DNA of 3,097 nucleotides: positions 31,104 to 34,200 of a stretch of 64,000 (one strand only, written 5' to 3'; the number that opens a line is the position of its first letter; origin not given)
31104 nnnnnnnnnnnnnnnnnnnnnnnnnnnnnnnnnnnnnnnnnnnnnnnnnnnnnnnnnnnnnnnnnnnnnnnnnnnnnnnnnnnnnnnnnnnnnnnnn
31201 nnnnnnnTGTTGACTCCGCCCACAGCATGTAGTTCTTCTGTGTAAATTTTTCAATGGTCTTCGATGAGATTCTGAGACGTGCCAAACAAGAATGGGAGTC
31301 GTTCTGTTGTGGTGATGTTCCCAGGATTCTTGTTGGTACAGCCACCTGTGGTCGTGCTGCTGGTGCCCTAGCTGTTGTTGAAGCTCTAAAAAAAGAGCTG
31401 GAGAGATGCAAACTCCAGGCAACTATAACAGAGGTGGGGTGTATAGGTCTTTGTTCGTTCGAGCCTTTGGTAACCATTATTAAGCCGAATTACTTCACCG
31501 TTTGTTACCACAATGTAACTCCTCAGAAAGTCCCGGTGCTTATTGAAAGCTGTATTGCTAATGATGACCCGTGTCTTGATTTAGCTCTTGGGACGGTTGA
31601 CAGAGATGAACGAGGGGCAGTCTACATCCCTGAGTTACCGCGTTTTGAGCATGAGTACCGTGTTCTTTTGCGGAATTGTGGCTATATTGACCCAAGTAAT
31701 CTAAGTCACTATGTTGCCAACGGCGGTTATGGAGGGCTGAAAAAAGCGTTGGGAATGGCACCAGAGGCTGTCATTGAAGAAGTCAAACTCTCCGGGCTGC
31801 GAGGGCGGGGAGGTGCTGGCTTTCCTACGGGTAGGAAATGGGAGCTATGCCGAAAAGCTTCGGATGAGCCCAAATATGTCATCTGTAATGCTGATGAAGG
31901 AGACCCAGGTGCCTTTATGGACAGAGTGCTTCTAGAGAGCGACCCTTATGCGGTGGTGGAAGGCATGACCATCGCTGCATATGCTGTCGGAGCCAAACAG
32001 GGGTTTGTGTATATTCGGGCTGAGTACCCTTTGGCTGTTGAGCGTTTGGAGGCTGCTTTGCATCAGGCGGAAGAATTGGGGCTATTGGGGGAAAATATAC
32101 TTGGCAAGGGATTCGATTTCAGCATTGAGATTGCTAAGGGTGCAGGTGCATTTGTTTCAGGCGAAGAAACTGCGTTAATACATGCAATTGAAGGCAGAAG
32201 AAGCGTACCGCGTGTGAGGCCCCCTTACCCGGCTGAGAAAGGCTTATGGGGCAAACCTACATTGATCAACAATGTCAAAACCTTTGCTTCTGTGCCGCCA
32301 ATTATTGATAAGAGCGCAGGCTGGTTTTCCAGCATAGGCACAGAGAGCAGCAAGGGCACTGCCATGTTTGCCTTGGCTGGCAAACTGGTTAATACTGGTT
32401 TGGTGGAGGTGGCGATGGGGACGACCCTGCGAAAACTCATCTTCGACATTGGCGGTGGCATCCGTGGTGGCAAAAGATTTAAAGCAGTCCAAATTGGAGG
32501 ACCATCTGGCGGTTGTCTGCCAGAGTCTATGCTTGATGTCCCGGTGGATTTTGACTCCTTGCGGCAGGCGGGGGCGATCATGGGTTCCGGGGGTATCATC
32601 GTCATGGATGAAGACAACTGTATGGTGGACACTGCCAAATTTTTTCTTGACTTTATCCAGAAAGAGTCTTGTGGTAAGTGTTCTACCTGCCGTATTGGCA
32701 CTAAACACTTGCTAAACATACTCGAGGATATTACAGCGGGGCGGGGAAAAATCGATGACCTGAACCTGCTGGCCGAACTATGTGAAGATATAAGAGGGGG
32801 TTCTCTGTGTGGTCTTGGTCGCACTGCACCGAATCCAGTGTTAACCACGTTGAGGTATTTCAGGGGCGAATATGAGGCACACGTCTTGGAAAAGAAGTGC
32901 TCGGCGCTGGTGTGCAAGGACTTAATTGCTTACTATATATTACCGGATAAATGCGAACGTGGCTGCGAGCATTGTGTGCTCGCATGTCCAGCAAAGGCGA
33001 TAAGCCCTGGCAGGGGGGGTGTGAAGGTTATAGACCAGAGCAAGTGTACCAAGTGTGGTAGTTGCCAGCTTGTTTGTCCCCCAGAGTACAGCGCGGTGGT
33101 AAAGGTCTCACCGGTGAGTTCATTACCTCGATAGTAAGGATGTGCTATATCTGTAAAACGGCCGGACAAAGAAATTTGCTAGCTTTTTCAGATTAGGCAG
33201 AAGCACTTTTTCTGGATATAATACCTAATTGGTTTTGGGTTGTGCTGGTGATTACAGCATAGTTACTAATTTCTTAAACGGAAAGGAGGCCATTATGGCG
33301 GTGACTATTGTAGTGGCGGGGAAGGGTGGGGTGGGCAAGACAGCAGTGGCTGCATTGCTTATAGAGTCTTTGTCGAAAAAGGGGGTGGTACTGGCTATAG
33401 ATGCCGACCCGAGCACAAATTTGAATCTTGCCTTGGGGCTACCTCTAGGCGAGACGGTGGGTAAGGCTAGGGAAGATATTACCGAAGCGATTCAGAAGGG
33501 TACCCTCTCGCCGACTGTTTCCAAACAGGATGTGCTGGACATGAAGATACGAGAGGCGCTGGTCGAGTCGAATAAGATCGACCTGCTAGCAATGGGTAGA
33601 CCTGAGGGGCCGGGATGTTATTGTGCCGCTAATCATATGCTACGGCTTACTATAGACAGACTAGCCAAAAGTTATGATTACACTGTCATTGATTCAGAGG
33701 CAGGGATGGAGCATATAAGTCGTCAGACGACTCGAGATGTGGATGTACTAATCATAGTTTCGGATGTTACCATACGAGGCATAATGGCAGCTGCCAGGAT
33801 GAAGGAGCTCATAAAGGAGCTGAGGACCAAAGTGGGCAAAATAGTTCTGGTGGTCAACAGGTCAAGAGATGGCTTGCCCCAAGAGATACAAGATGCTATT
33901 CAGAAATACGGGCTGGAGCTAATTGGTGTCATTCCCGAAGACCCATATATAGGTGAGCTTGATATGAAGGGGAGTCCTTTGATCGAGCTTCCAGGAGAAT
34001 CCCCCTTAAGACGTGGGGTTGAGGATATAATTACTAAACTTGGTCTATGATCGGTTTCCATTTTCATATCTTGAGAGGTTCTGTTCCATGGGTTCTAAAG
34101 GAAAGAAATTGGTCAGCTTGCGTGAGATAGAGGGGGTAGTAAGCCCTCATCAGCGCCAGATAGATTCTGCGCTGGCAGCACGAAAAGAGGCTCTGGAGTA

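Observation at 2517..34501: A single 32-kb stretch encodes essentially the whole H2 + CO2 to acetyl-CoA toolkit (metal uptake, metallocentre maturation, hydrogenase, methyl branch end, carbonyl branch)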

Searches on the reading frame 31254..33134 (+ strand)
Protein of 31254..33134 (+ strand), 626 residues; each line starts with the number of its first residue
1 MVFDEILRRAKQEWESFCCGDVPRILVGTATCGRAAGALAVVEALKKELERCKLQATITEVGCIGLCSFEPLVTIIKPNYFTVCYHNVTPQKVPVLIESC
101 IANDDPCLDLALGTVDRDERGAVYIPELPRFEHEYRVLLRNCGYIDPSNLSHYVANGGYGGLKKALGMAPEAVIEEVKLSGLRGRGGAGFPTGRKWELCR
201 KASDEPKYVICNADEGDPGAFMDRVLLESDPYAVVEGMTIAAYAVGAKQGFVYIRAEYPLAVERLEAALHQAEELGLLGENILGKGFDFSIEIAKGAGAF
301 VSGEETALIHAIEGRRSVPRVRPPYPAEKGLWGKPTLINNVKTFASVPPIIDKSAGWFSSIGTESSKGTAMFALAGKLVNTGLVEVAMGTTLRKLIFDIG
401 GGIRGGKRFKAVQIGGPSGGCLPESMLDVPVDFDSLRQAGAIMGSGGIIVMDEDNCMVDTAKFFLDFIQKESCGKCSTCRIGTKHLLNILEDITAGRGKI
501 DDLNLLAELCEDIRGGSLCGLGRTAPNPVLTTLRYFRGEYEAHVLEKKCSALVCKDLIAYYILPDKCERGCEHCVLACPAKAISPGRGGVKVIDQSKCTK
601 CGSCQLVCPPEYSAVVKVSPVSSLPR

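Call 5: search_protein_families(library=pfam, proteins=[window:31254-33134:+])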
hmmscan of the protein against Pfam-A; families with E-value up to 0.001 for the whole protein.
window:31254-33134:+ (626 aa): 10 families
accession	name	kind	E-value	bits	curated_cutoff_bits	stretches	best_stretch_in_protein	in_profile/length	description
PF01512.22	Complex1_51K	-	5.7e-48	163.1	31.2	1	177-348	1-149/150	Nuo51 FMN-binding domain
PF10589.14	NADH_4Fe-4S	-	1.7e-31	108.4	23.5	1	459-543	1-85/85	NADH-ubiquinone oxidoreductase-F iron-sulfur binding region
PF12797.12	Fer4_2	-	2e-07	31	24.5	1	591-609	3-21/22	4Fe-4S binding domain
PF13237.11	Fer4_10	-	6.7e-07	29.6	25.5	1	561-609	3-53/53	4Fe-4S dicluster domain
PF12838.12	Fer4_7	-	1.2e-06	29.3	27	1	567-610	2-50/52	4Fe-4S dicluster domain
PF12837.12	Fer4_6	-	6.6e-06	26.3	25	1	592-609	3-20/24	4Fe-4S binding domain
PF13187.11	Fer4_9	-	2.5e-05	24.6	27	1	567-609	2-48/52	4Fe-4S dicluster domain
PF00037.32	Fer4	-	0.00011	22.4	21.1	1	592-609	2-19/24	4Fe-4S binding domain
PF10531.15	SLBB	-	0.00024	21.3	27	1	372-420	2-53/55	SLBB domain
PF01257.25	2Fe-2S_thioredx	-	0.0005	20.4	24.8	1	25-99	68-143/145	Thioredoxin-like [2Fe-2S] ferredoxin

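Call 51: search_protein_families(library=ncbifam, proteins=[window:31254-33134:+], max_evalue=1e-10)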
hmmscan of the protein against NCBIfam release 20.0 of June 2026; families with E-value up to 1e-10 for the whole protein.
window:31254-33134:+ (626 aa): 5 families
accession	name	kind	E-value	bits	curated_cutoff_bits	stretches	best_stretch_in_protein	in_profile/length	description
TIGR01959.1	nuoF_fam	equivalog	1.1e-146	488.5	558.65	1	144-544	8-410/410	NADH-quinone oxidoreductase subunit NuoF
NF010120.0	PRK13596.1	equivalog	1.4e-115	386.3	389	1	146-549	16-422/433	NADH-quinone oxidoreductase subunit NuoF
NF008436.0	PRK11278.1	equivalog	2.1e-111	373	749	1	146-550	23-432/448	NADH-quinone oxidoreductase subunit NuoF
NF003454.1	PRK05035.1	equivalog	1.5e-12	46.8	345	1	168-421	121-336/556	electron transport complex subunit RsxC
TIGR01945.1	rnfC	subfamily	1.3e-11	43.8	245.95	1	167-421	118-333/435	RnfABCDGE type electron transport complex subunit C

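Call 71: find_homologous_proteins(query=window:31254-33134:+, max_evalue=1e-100)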
Query window:31254-33134:+ (626 aa): 8000 proteins with E <= 1e-100 among 8000 candidates; the best 120 are listed.
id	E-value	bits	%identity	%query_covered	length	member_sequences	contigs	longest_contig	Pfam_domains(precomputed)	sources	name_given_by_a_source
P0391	0.0e+0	1442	100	100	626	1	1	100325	PF10589.15,PF12797.13,PF12837.13,PF12838.13,PF01512.23,PF13237.12,PF13187.12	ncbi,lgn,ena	-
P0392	0.0e+0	1267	86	98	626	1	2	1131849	PF10589.15,PF12797.13,PF12838.13,PF01512.23,PF13237.12,PF13187.12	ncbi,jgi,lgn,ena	-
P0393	0.0e+0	1267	86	100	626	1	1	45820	PF10589.15,PF12797.13,PF01512.23,PF13237.12,PF13187.12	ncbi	-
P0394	0.0e+0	1257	86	100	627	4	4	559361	PF10589.15,PF01512.23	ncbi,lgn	-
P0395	0.0e+0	1241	84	100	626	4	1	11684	PF10589.15,PF12797.13,PF12838.13,PF01512.23,PF13237.12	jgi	-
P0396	0.0e+0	1223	83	100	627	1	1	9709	PF10589.15,PF12797.13,PF01512.23,PF13237.12,PF13187.12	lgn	-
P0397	0.0e+0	1190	81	100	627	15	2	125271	PF10589.15,PF12797.13,PF01512.23,PF13237.12,PF13187.12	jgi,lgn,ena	-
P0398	0.0e+0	1167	78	100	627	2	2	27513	PF10589.15,PF12797.13,PF12838.13,PF01512.23,PF13237.12,PF13187.12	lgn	-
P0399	0.0e+0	1133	77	100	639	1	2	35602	PF10589.15,PF12797.13,PF12838.13,PF01512.23,PF13237.12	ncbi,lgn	-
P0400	0.0e+0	1129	76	100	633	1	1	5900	PF10589.15,PF12838.13,PF01512.23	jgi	jgi:NADH-quinone oxidoreductase subunit F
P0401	0.0e+0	1129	76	100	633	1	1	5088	PF10589.15,PF12838.13,PF01512.23,PF13237.12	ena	-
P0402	0.0e+0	1123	76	100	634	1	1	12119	PF14697.12,PF10589.15,PF12797.13,PF12837.13,PF12838.13,PF01512.23,PF13237.12,PF13187.12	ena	-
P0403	0.0e+0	1123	76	100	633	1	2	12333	PF14697.12,PF10589.15,PF12797.13,PF12837.13,PF12838.13,PF01512.23,PF13237.12,PF13187.12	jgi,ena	-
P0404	0.0e+0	1122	76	100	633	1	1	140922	PF10589.15,PF12797.13,PF12838.13,PF01512.23,PF13237.12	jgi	-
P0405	0.0e+0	1122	76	100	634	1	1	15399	PF14697.12,PF10589.15,PF12797.13,PF12837.13,PF12838.13,PF01512.23,PF13237.12,PF13187.12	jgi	-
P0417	0.0e+0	1119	76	100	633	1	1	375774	PF14697.12,PF10589.15,PF12797.13,PF00037.33,PF12838.13,PF01512.23,PF13237.12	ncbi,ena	-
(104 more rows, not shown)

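Call 72: find_encoding_contigs(protein=P0391, flank=1000, max_places=3)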
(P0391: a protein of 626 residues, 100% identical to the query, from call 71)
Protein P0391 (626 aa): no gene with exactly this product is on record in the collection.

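Call 73: find_encoding_contigs(protein=P0394, flank=10000, max_places=2)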
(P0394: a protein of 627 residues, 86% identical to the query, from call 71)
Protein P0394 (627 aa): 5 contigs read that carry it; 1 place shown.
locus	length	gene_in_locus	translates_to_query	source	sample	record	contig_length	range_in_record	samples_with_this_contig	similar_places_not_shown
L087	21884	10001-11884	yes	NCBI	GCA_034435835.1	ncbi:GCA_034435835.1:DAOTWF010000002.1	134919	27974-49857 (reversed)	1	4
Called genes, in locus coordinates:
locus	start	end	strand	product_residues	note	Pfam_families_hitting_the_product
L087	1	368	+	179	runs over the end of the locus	PF01557:FAA_hydrolase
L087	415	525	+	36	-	-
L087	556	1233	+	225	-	PF00072:Response_reg, PF00196:GerE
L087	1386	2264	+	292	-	PF03599:CdhD, PF00809:Pterin_bind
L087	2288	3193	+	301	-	PF03599:CdhD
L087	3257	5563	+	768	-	PF03063:Prismane, PF13187:Fer4_9 (weak)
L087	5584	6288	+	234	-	PF02593:DUF166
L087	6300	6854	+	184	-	PF02552:CO_dh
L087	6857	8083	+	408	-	PF03598:CdhC, PF19436:ACS_CODH_B_C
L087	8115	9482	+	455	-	PF04060:FeS, PF03599:CdhD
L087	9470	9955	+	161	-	PF01257:2Fe-2S_thioredx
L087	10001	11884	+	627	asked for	PF01512:Complex1_51K, PF10589:NADH_4Fe-4S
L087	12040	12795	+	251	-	PF00142:Fer4_NifH (weak), PF01656:CbiA, PF02374:ArsA_ATPase (weak), PF06564:CBP_BcsQ (weak), PF10609:ParA (faint), PF13614:AAA_31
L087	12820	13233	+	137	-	PF12654:DUF3786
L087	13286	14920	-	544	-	PF02518:HATPase_c, PF13589:HATPase_c_3, PF01119:DNA_mis_repair, PF08676:MutL_C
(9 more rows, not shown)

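Call 74: find_encoding_contigs(protein=P0417, flank=10000, max_places=1)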
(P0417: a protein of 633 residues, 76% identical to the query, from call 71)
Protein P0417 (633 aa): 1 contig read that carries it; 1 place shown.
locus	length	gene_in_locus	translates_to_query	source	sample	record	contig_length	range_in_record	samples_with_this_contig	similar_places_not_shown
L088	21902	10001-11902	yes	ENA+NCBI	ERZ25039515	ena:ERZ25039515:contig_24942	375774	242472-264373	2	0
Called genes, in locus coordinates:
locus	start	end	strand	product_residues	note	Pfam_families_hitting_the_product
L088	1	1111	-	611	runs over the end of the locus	PF19864:Radical_SAM_N2, PF04055:Radical_SAM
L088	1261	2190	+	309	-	PF00809:Pterin_bind, PF03599:CdhD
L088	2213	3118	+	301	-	PF03599:CdhD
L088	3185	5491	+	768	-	PF03063:Prismane, PF13187:Fer4_9 (weak)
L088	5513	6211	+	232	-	PF02593:DUF166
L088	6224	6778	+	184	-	PF02552:CO_dh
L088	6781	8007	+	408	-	PF03598:CdhC, PF19436:ACS_CODH_B_C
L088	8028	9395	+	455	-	PF04060:FeS, PF03599:CdhD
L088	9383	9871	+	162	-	PF01257:2Fe-2S_thioredx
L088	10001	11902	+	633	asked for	PF01512:Complex1_51K, PF12797:Fer4_2 (faint), PF00037:Fer4 (faint), PF10589:NADH_4Fe-4S, PF12838:Fer4_7 (weak), PF13237:Fer4_10 (weak), PF14697:Fer4_21 (weak)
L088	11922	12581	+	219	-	PF00596:Aldolase_II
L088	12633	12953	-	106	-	PF00076:RRM_1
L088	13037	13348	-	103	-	PF13451:zf_Tbcl, PF23477:zf_Tbcl_2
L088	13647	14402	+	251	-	PF00142:Fer4_NifH (faint), PF01656:CbiA, PF02374:ArsA_ATPase, PF06564:CBP_BcsQ (faint), PF13614:AAA_31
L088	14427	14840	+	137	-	PF12654:DUF3786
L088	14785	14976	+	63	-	-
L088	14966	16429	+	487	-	PF02629:CoA_binding, PF13380:CoA_binding_2, PF13607:Succ_CoA_lig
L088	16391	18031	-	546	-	PF02518:HATPase_c, PF13589:HATPase_c_3, PF01119:DNA_mis_repair, PF08676:MutL_C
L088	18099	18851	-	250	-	PF14511:RE_EcoO109I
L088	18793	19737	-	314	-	PF01555:N6_N4_Mtase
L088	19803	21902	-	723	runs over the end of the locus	PF00580:UvrD-helicase, PF01443:Viral_helicase1 (faint), PF13245:AAA_19, PF13604:AAA_30 (faint), PF13361:UvrD_C, PF13538:UvrD_C_2, PF21196:PcrA_UvrD_tudor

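Call 75: find_encoding_contigs(protein=P0392, flank=10000, max_places=2)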
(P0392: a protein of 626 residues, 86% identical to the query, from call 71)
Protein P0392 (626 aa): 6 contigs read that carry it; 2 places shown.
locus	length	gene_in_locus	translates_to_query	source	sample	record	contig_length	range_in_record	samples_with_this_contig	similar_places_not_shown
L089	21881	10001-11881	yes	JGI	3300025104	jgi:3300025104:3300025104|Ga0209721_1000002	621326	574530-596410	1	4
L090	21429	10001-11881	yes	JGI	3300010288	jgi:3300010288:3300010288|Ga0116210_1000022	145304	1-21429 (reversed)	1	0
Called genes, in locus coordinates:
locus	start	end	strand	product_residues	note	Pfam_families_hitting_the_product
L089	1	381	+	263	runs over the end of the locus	PF10370:Rv2993c-like_N (weak), PF01557:FAA_hydrolase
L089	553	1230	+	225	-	PF00072:Response_reg, PF00196:GerE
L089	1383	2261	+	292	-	PF03599:CdhD, PF00809:Pterin_bind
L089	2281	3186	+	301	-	PF03599:CdhD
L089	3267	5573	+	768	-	PF03063:Prismane, PF13187:Fer4_9 (weak), PF13237:Fer4_10 (weak), PF00037:Fer4 (weak)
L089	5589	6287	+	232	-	PF02593:DUF166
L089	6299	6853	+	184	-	PF02552:CO_dh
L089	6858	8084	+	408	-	PF03598:CdhC, PF19436:ACS_CODH_B_C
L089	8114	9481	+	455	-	PF04060:FeS, PF03599:CdhD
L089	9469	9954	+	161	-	PF01257:2Fe-2S_thioredx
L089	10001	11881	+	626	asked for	PF01512:Complex1_51K, PF12838:Fer4_7 (faint), PF12797:Fer4_2 (faint), PF10589:NADH_4Fe-4S, PF13187:Fer4_9 (weak), PF13237:Fer4_10 (weak)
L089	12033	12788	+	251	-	PF00142:Fer4_NifH (faint), PF01656:CbiA, PF02374:ArsA_ATPase (weak), PF06564:CBP_BcsQ (weak), PF10609:ParA (faint), PF13614:AAA_31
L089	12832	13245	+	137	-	PF12654:DUF3786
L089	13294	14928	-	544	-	PF02518:HATPase_c, PF13589:HATPase_c_3, PF01119:DNA_mis_repair, PF08676:MutL_C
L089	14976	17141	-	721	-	PF00580:UvrD-helicase, PF13245:AAA_19, PF01443:Viral_helicase1 (faint), PF13361:UvrD_C, PF13538:UvrD_C_2, PF21196:PcrA_UvrD_tudor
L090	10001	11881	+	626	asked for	PF01512:Complex1_51K, PF12838:Fer4_7 (faint), PF12797:Fer4_2 (faint), PF10589:NADH_4Fe-4S, PF13187:Fer4_9 (weak), PF13237:Fer4_10 (weak)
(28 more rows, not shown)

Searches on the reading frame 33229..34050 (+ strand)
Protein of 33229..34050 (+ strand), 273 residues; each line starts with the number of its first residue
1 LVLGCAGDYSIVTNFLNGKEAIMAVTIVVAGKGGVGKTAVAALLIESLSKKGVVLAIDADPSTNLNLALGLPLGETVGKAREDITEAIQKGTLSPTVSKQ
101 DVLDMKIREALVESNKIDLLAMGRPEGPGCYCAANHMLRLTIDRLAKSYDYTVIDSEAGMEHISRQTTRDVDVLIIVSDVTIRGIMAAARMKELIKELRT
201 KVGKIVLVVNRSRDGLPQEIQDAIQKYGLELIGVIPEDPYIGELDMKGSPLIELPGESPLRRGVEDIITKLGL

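Call 6: search_protein_families(library=pfam, proteins=[window:33229-34050:+])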
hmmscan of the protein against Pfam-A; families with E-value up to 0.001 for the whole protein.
window:33229-34050:+ (273 aa): 9 families
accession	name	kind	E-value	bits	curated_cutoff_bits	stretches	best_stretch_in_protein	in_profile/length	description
PF01656.29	CbiA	-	3.9e-17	62.8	25.4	1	27-251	2-125/125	CobQ/CobB/MinD/ParA nucleotide binding domain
PF13614.12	AAA_31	-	1.7e-13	51.3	27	1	27-202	5-171/177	AAA domain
PF06564.18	CBP_BcsQ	-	1.5e-07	31.6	21.3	1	30-181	8-150/234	Cellulose biosynthesis protein BcsQ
PF00142.24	Fer4_NifH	-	4.9e-07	29.9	25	1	27-254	3-227/271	4Fe-4S iron sulfur cluster binding proteins, NifH/frxC family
PF02374.21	ArsA_ATPase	-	1.1e-06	28.6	24.3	1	26-85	3-63/305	Anion-transporting ATPase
PF10609.15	ParA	-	3.1e-06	27.2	27.1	1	23-270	3-244/246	NUBPL iron-transfer P-loop NTPase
PF03266.21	NTPase_1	-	0.0006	20.1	23.9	0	141-220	88-167/168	NTPase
PF13191.12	AAA_16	-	0.00087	20.3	32.6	0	27-81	27-75/167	AAA ATPase domain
PF06414.18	Zeta_toxin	-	0.00088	19.2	22.3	0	25-60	17-52/199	Zeta toxin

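Call 51: search_protein_families(library=ncbifam, proteins=[window:33229-34050:+], max_evalue=1e-10)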
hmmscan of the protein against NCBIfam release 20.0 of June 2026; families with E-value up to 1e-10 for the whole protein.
window:33229-34050:+ (273 aa): 5 families
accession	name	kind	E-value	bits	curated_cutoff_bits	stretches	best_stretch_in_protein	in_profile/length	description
TIGR01968.1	minD_bact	equivalog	5.8e-17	61.9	212.9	1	106-252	68-218/261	septum site-determining protein MinD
TIGR01969.1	minD_arch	subfamily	2e-16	60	201.75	1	27-268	4-227/251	cell division ATPase MinD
TIGR03815.1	CpaE_hom_Actino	equivalog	1.2e-14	54.2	154.45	1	25-271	113-340/340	septum site-determining protein Ssd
NF041546.1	ParA_partition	equivalog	2.5e-13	50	180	0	134-232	62-164/203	ParA family partition ATPase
TIGR03371.1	cellulose_yhjQ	equivalog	5.4e-12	45.7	157.85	0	23-214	1-180/246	cellulose biosynthesis protein BcsQ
